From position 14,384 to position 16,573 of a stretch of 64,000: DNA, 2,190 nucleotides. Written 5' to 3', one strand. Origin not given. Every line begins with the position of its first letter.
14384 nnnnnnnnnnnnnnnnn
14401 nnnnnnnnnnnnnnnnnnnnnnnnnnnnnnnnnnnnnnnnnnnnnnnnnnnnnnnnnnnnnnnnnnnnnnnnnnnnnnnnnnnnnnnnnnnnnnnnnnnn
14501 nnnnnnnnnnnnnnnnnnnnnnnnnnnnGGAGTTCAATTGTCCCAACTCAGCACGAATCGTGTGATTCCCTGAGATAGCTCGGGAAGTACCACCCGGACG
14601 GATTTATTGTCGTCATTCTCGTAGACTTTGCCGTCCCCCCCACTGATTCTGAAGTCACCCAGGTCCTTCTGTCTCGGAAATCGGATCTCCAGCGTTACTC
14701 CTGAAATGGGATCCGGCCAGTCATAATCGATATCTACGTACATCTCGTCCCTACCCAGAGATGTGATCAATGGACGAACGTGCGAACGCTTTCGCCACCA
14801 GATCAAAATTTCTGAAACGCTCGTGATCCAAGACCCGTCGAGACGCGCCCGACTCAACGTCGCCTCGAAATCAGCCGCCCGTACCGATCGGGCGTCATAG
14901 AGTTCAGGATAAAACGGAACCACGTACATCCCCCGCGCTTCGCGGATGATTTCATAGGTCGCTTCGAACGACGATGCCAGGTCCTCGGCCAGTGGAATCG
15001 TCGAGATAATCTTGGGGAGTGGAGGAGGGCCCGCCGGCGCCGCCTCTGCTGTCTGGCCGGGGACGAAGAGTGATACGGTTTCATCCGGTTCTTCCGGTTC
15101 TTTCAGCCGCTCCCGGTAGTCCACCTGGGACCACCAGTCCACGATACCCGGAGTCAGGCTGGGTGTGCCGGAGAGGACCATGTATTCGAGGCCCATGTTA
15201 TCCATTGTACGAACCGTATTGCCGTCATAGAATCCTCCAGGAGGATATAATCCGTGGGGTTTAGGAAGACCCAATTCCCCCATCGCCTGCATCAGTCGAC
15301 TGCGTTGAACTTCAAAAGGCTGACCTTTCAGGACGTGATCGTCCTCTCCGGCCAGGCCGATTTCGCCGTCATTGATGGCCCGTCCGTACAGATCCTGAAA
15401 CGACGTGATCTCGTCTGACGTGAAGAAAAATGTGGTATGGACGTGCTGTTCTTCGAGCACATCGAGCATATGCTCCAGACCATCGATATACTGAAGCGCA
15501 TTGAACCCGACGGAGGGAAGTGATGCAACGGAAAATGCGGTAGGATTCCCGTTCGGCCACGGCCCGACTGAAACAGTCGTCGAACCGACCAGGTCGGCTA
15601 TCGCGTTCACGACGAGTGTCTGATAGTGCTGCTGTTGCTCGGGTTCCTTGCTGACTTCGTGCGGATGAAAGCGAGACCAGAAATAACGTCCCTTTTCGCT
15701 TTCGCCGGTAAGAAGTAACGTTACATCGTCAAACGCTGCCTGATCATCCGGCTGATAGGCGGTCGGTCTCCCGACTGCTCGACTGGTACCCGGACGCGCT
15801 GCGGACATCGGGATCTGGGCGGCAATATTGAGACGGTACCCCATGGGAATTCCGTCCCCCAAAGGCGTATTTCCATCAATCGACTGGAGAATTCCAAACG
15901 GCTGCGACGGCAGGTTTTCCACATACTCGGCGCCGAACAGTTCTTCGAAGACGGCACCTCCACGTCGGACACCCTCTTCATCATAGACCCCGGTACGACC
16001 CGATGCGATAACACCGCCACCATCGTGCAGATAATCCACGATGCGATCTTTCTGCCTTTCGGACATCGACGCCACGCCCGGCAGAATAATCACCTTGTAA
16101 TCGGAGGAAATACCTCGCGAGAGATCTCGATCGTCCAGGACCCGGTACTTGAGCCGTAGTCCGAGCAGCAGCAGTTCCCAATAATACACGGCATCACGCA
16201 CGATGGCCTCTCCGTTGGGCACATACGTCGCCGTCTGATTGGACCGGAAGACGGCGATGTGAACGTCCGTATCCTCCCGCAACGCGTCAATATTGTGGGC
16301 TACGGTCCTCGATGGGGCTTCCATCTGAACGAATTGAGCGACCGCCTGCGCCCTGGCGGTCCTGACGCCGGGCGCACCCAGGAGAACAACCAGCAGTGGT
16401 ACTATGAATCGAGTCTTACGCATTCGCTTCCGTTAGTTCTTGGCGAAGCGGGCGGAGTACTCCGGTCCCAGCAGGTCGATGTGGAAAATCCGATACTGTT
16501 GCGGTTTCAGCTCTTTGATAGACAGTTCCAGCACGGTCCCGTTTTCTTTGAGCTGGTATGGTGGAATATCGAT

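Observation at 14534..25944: Seven-ORF synthase-dependent exopolysaccharide locus assembled from pga-like and bcs-like parts in a non-canonical combination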

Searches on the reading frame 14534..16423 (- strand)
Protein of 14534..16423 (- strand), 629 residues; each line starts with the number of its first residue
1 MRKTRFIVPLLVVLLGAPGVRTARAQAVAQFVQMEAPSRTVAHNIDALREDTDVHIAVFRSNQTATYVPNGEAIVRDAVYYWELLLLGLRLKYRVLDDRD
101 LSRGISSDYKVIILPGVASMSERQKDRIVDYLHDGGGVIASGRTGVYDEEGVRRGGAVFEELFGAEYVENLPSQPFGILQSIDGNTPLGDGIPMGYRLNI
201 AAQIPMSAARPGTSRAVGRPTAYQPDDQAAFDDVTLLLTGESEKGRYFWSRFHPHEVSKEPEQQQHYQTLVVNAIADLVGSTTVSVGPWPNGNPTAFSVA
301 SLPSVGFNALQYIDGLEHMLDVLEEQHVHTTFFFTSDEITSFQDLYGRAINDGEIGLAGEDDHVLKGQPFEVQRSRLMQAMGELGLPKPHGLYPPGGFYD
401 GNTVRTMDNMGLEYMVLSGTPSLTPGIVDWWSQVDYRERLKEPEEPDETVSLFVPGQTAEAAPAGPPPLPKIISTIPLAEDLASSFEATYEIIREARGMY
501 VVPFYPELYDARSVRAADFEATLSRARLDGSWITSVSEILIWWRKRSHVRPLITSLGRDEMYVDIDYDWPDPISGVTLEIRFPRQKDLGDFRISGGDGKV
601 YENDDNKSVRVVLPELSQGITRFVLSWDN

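Call 3: search_protein_families(library=pfam, proteins=[window:14534-16423:-], max_evalue=0.01)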
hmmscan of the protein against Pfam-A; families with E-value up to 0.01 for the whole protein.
window:14534-16423:- (629 aa): 3 families
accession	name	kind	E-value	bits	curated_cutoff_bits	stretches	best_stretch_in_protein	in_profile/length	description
PF01522.26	Polysacc_deac_1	-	6.2e-07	29.9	23.1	1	317-414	22-123/124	Polysaccharide deacetylase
PF08532.16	Glyco_hydro_42M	-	1.4e-05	25.2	25.8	1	107-154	56-103/207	Beta-galactosidase trimerisation domain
PF22369.2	GLMA_2nd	-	0.0057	16.8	27.7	0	91-151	31-91/138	GLMA-like, second domain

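Call 4: search_protein_families(library=ncbifam, proteins=[window:14534-16423:-], max_evalue=0.01)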
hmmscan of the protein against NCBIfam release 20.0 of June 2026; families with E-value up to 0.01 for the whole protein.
window:14534-16423:- (629 aa): 2 families
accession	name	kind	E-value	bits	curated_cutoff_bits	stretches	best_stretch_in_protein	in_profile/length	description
TIGR02764.1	spore_ybaN_pdaB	equivalog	0.00025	20.9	237.4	1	314-415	19-124/191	polysaccharide deacetylase family sporulation protein PdaB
TIGR02884.1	spore_pdaA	equivalog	0.004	16.9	298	0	317-356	53-92/224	delta-lactam-biosynthetic de-N-acetylase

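Call 8: find_homologous_proteins(query=window:14534-16423:-)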
Query window:14534-16423:- (629 aa): 33 proteins with E <= 0.001 among 8000 candidates.
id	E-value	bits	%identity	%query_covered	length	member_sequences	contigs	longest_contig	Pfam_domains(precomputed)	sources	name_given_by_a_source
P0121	0.0e+0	1440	100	100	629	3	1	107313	PF01522.27,PF08532.17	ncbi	-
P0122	8.3e-265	898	62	99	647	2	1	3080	PF01522.27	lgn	-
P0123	6.0e-250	849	59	97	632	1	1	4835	PF01522.27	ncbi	-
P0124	3.6e-247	840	60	97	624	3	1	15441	PF01522.27,PF08532.17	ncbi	-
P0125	1.6e-197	676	48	99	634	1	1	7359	PF06283.18,PF08532.17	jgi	-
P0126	1.1e-196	673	48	100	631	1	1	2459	PF01522.27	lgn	-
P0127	1.5e-195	669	50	100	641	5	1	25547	-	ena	-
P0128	2.1e-195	669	49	100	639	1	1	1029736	PF01522.27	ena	-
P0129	3.7e-195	668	48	99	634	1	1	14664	PF06283.18,PF08532.17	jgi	jgi:hypothetical protein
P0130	1.4e-193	663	49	99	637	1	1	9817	PF01522.27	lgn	-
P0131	2.9e-193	662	48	96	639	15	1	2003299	PF08532.17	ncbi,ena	-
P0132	6.2e-193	661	48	98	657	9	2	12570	PF08532.17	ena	-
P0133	2.5e-190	652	48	98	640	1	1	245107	PF08532.17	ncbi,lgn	-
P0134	2.9e-190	652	48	96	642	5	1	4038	PF08532.17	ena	-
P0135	6.0e-190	651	49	98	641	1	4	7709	-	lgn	-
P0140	6.5e-188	644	48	97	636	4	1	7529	PF01522.27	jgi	jgi:peptidoglycan/xylan/chitin deacetylase (PgdA/CDA1 family)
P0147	1.8e-145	504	41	98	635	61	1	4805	PF01522.27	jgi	-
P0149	3.5e-114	401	35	98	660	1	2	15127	PF01522.27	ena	-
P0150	1.3e-107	379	35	96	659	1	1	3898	PF01522.27,PF22369.3,PF06283.18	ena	-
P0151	2.6e-107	378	35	99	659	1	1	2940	PF01522.27,PF22369.3,PF06283.18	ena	-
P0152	2.7e-103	365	41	70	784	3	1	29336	PF01522.27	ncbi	ncbi:MAG: polysaccharide deacetylase family protein, partial [Bacteroidota bacterium]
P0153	6.7e-80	287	31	91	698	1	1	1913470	PF01522.27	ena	-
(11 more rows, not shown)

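Call 12: find_encoding_contigs(protein=P0153, flank=10000, max_places=1)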
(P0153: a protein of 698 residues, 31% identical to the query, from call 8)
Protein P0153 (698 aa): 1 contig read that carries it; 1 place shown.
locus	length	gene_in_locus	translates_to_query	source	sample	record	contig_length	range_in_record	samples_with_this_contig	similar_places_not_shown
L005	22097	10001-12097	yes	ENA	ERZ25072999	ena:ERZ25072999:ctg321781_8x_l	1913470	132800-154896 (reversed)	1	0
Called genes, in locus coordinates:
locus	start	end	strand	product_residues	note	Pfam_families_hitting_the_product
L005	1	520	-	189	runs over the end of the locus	PF08207:EFP_N, PF01132:EFP, PF09285:Elong-fact-P_C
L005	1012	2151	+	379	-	PF06745:ATPase (weak)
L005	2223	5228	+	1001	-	PF13424:TPR_12 (faint), PF13428:TPR_14 (faint), PF13429:TPR_15 (faint), PF13431:TPR_17 (faint), PF13432:TPR_16 (faint), PF14559:TPR_19 (faint), PF14561:TPR_20 (faint), PF13371:TPR_9 (weak), +7 more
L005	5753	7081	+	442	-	PF13506:Glyco_transf_21, PF00535:Glycos_transf_2, PF13641:Glyco_tranf_2_3, PF01644:Chitin_synth_1, PF03142:Chitin_synth_2, PF13632:Glyco_trans_2_3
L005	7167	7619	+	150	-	-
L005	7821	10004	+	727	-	-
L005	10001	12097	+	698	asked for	PF01522:Polysacc_deac_1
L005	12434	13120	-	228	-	PF02585:PIG-L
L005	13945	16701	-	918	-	PF00133:tRNA-synt_1, PF09334:tRNA-synt_1g, PF13603:tRNA-synt_1_2, PF08264:Anticodon_1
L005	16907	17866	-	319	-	PF18962:Por_Secre_tail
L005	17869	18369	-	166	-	-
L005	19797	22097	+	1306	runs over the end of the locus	PF23748:Beta-prop_LRRK2 (faint), PF07494:Reg_prop (weak), PF07495:Y_Y_Y, PF00512:HisKA, PF02518:HATPase_c, PF00072:Response_reg, PF12833:HTH_18, PF00165:HTH_AraC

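Call 18: find_related_loci(query=A2, collection=genome_contigs, flank=10000)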
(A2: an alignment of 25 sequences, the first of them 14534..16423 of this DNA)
Query A2 (629 aa) in genome_contigs; peptide patterns used: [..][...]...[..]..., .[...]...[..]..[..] (x = any residue, [..] = any of these).
58 stretches matched a pattern; 15 encode a relative of the query (tblastn E <= 1e-3); 15 distinct loci.
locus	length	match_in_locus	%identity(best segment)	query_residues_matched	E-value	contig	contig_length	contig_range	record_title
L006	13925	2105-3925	60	23-629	0e+0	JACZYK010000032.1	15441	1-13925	MAG: Bacteroidetes bacterium isolate B26T1B8 B26T1B8_NODE6888, whole genome shotgun sequence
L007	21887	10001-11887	47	5-628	0e+0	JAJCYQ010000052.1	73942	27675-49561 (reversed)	MAG: Bacteroidota bacterium isolate OFTM130 OFTM130_51, whole genome shotgun sequence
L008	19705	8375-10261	47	5-628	0e+0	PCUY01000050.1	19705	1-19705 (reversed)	MAG: Bacteroidetes bacterium CG12_big_fil_rev_8_21_14_0_65_60_17 CG12_8_21_14_0.65_scaffold_1087_c, whole genome shotgun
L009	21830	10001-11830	48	25-627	0e+0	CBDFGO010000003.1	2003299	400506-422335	MAG: Rhodothermales bacterium isolate 28387fc5-9e00-4dd0-aba9-54588f9ed8d6 genome assembly, contig: contig_3, whole geno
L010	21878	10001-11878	47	6-627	0e+0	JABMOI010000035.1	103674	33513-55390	MAG: bacterium isolate bin.449 k141_1089257, whole genome shotgun sequence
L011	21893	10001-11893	46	5-628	0e+0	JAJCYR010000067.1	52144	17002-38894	MAG: Bacteroidota bacterium isolate OFTM240 OFTM240_66, whole genome shotgun sequence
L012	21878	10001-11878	48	10-627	0e+0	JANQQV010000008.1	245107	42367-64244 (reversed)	MAG: Rhodothermales bacterium isolate IP29b_bin.39 k99_2523512, whole genome shotgun sequence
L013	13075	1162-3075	46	2-627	0e+0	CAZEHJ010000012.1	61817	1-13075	MAG TPA_asm: uncultured Rhodothermales bacterium isolate binchicken_co46_725 genome assembly, contig: NODE_762_length_61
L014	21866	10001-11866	41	11-627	3e-151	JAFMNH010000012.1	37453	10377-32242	MAG: Rhodothermales bacterium isolate DEBay_Sum29NL08_33 NODE_588_length_37453_cov_5.77809, whole genome shotgun sequenc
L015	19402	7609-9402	36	26-629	1e-116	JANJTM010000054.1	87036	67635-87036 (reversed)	MAG: Rhodothermales bacterium isolate RX1_metabat.bin.83 RX1_k141_459277, whole genome shotgun sequence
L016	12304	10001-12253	41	2-549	1e-98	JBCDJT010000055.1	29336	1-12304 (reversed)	MAG: Bacteroidota bacterium isolate P01_H01_bin.41 k141_227191_length_29336_cov_40.7871, whole genome shotgun sequence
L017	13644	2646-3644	45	301-627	2e-94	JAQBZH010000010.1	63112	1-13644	MAG: Bacteroidetes bacterium isolate casp150-mb.57 NODE_1141_length_63112_cov_0.196864, whole genome shotgun sequence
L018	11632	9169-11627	48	10-378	9e-95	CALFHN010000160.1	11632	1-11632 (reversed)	MAG TPA_asm: uncultured Bacteroidetes bacterium isolate ERR2206786_bin.62_CONCOCT_v1.1_MAG genome assembly, contig: ERZ8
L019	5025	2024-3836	50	30-627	1e-159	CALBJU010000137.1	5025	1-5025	MAG TPA_asm: uncultured Bacteroidetes bacterium isolate SRR5494785_bin.98_CONCOCT_v1.1_MAG genome assembly, contig: ERZ7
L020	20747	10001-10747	47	385-627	7e-70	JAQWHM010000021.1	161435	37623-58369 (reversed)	MAG: Rhodothermales bacterium isolate cluster1_bin.29 k141_89290, whole genome shotgun sequence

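Call 45: predict_structure(alignment_id=A2)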
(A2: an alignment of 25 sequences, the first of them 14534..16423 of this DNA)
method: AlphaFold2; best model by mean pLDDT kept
length: 629 residues; sequences in the alignment: 25
mean_pLDDT: 82.5   pTM: 0.82
mean pLDDT of the five models: 82.5, 79.5, 77.3, 75.7, 74.5
residues with pLDDT >= 90: 302; 70-90: 222; 50-70: 50; < 50: 55
segments of 3 or more residues with pLDDT < 50: 1-3, 14-34, 436-466
pLDDT, mean of each block of 10 residues (from residue 1): 49 45 31 61 79 87 92 93 88 92 89 94 92 95 89 84 93 91 90 91 90 94 89 94 93 89 89 92 93 94 78 89 89 86 87 85 74 86 79 83 86 84 80 50 34 33 51 84 87 92 86 85 94 94 93 91 94 94 70 85 79 94 88
secondary structure, 60 per line:
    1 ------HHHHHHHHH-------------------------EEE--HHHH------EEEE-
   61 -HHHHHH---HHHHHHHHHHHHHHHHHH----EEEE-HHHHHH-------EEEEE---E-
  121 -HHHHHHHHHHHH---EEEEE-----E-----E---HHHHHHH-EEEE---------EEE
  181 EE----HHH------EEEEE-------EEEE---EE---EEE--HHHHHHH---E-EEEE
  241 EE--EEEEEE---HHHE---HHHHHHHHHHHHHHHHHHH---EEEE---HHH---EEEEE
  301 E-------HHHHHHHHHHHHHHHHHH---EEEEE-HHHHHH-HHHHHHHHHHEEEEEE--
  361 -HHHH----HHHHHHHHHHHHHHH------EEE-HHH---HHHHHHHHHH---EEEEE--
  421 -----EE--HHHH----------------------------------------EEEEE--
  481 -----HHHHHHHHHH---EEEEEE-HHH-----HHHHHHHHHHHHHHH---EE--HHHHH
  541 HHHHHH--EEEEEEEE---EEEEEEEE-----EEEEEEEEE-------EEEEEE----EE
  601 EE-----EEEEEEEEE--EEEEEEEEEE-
elements in order: H7-15 E41-43 H46-49 E56-59 H62-67 H71-88 E93-96 H98-103 E111-115 H122-133 E137-141 H157-163 E165-168 E178-182 E196-200 E208-211 E220-222 H225-231 E237-242 E245-250 H261-279 E283-286 E296-301 H309-326 E330-334 H336-341 H343-352 E353-358 H362-365 H370-384 E391-393 H401-410 E414-418 H430-433 E474-478 H486-495 E499-504 H514-528 H536-546 E549-556 E560-567 E573-581 E589-594 E599-602 E608-616 E619-628

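Call 49: fold_search(model_id=the predicted structure, library=pdb)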
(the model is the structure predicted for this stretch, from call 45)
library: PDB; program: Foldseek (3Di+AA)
matches with E <= 10: 1410; with E <= 0.001: 155
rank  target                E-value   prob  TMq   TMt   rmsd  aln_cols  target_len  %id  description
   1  5xb7_F                6.5e-11  1.00  0.26  0.24   7.1       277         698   14  GH42 alpha-L-arabinopyranosidase from Bifidobacterium animalis subsp. lactis Bl-04 (released 2017-11-01)
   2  5xb7_C                7.2e-11  1.00  0.26  0.24   7.1       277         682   14  GH42 alpha-L-arabinopyranosidase from Bifidobacterium animalis subsp. lactis Bl-04 (released 2017-11-01)
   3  5xb7_A                1.1e-10  1.00  0.27  0.25   6.9       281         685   14  GH42 alpha-L-arabinopyranosidase from Bifidobacterium animalis subsp. lactis Bl-04 (released 2017-11-01)
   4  5xb7_E                1.1e-10  1.00  0.27  0.25   7.1       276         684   14  GH42 alpha-L-arabinopyranosidase from Bifidobacterium animalis subsp. lactis Bl-04 (released 2017-11-01)
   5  5xb7_D                2.0e-10  1.00  0.27  0.24  10.0       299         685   14  GH42 alpha-L-arabinopyranosidase from Bifidobacterium animalis subsp. lactis Bl-04 (released 2017-11-01)
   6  5xb7_B                4.5e-10  1.00  0.27  0.25   7.0       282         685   14  GH42 alpha-L-arabinopyranosidase from Bifidobacterium animalis subsp. lactis Bl-04 (released 2017-11-01)
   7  8ibt_A                6.6e-10  1.00  0.27  0.25   6.2       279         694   14  Crystal structure of GH42 beta-galactosidase BiBga42A from Bifidobacterium longum subspecies infantis E318S mutant in  (released 2023-06-07)
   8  7omi_DDD              1.7e-09  1.00  0.27  0.27   7.6       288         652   14  Bs164 in complex with mannocyclophellitol epoxide (released 2022-02-02)
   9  7omi_CCC              2.0e-09  1.00  0.27  0.27   6.6       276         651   14  Bs164 in complex with mannocyclophellitol epoxide (released 2022-02-02)
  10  4oif_B                2.5e-09  1.00  0.27  0.25   6.7       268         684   13  3D structure of Gan42B, a GH42 beta-galactosidase from G. (released 2015-02-04)
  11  6t7g_EEE              2.5e-09  1.00  0.27  0.26   7.5       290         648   13  Bacteroides salyersiae GH164 beta-mannosidase in complex with mannoimidazole (released 2019-12-25)
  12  5e9a_A                2.6e-09  1.00  0.27  0.25   6.4       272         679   12  Crystal structure analysis of the cold-adamped beta-galactosidase from Rahnella sp. R3 (released 2016-10-26)
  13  4uzs_C                2.8e-09  1.00  0.26  0.24   6.4       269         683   14  Crystal structure of Bifidobacterium bifidum beta-galactosidase (released 2015-09-30)
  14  6t5o_CCC              2.8e-09  1.00  0.27  0.26   7.5       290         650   13  Bacteroides salyersiae GH164 beta-mannosidase (released 2020-01-01)
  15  7omi_FFF              2.9e-09  1.00  0.27  0.26   7.4       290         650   13  Bs164 in complex with mannocyclophellitol epoxide (released 2022-02-02)
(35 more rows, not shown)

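Call 50: search_protein_representatives(alignment_id=A2)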
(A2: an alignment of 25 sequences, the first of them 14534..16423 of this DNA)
Query: 25 sequences, 640 profile positions. Proteins with E-value up to 0.001 (for the whole library): 3409; up to 1e-10: 728; up to 1e-30: 215. The best 150 are listed.
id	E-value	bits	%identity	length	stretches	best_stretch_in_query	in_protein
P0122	4.5e-282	953.3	-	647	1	8-640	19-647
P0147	2.4e-269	911.3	-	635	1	14-640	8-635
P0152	5.5e-210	715.2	-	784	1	3-578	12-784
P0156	1.0e-204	697.8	-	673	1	13-639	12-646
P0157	6.5e-203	691.8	-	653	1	11-639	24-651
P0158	4.2e-190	649.5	-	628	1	9-640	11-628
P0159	6.4e-187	639.0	-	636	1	15-638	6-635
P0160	6.0e-184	629.2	-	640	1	12-640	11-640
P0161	5.2e-179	612.8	-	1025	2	14-460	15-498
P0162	6.9e-178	609.1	-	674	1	14-636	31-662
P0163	1.3e-175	601.6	-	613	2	19-455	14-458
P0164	1.5e-173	594.8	-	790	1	13-639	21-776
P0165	4.0e-172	590.1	-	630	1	10-640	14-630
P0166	8.2e-171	585.8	-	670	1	14-637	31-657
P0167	1.2e-169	581.9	-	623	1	13-638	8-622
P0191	1.7e-76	274.2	-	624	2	57-421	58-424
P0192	8.5e-76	271.9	-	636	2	57-424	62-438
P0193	2.4e-73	263.7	-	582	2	56-422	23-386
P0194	9.3e-72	258.5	-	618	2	54-433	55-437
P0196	1.7e-64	234.5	-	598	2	39-433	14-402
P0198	1.2e-63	231.8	-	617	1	44-607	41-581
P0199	2.3e-63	230.8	-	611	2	54-431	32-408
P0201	4.7e-62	226.5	-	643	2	58-431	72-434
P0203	4.1e-61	223.3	-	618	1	58-604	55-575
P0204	2.1e-60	221.0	-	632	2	50-424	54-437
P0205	6.4e-60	219.4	-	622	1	13-597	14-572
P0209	3.3e-57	210.4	-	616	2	57-432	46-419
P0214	2.3e-55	204.3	-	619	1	57-632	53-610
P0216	1.1e-54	202.1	-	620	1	52-594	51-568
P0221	9.2e-53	195.8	-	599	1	58-635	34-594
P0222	1.1e-52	195.5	-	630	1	57-604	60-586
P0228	2.4e-50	187.8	-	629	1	58-633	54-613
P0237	1.3e-46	175.5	-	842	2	50-434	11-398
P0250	2.9e-44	167.7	-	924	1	54-629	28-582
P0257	1.2e-42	162.4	-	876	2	52-421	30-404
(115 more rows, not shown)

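Call 51: find_encoding_contigs(protein=P0198, flank=10000, max_places=2)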
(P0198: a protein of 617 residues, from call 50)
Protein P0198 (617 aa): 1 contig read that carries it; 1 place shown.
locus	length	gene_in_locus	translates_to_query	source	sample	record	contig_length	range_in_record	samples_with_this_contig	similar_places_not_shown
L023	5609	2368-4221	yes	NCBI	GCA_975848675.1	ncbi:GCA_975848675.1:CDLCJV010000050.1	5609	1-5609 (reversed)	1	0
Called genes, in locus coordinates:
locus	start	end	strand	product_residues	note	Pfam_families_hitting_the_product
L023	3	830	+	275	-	?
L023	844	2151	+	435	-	PF13506:Glyco_transf_21, PF10111:Glyco_tranf_2_2 (weak), PF13641:Glyco_tranf_2_3, PF00535:Glycos_transf_2, PF01644:Chitin_synth_1 (faint), PF13632:Glyco_trans_2_3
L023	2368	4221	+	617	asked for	PF01522:Polysacc_deac_1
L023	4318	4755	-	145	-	PF00293:NUDIX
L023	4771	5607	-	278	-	?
